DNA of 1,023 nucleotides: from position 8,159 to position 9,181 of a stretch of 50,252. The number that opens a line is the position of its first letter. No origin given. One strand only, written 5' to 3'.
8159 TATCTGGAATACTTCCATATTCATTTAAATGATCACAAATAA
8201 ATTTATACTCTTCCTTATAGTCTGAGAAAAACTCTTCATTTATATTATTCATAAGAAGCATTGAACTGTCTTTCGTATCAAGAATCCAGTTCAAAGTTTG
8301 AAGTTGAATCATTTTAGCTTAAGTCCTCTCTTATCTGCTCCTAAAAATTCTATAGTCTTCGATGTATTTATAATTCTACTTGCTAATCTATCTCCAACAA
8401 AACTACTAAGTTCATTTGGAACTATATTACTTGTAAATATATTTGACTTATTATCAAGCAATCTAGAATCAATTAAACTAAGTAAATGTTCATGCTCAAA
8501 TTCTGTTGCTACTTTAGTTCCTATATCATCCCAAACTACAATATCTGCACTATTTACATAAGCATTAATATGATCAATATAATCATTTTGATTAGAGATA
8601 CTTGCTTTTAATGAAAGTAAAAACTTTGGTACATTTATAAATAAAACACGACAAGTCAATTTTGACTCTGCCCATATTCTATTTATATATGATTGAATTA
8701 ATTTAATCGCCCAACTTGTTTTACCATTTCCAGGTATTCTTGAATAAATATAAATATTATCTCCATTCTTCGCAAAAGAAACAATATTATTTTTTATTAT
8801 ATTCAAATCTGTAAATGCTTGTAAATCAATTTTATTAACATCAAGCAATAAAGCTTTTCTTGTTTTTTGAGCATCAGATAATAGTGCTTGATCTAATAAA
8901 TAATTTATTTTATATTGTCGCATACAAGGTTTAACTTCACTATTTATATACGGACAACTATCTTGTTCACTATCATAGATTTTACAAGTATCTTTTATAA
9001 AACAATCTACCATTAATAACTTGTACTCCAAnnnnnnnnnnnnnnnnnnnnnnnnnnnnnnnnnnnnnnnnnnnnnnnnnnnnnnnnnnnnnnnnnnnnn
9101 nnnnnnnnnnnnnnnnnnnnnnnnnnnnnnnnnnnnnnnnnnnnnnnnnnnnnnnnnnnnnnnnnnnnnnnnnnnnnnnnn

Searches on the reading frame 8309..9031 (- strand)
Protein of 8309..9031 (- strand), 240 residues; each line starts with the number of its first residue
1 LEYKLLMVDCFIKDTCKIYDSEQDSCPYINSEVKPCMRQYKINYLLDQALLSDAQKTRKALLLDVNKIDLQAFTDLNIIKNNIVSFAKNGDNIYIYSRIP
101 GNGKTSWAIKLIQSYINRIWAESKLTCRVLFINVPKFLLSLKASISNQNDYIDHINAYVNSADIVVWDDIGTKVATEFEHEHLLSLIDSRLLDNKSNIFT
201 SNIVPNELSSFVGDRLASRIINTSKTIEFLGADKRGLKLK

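Call 21: search_protein_families(library=pfam, proteins=[window:8309-9031:-], max_evalue=0.001)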
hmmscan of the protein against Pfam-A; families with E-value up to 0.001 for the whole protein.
window:8309-9031:- (240 aa): 2 families
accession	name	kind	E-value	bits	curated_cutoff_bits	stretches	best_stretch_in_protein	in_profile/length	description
PF01695.23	IstB_IS21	-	1.6e-07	31.5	24.1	1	82-216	84-208/238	IstB-like ATP binding protein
PF00308.24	Bac_DnaA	-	3.2e-06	27.9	23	1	92-220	36-155/162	Bacterial DnaA ATPAse domain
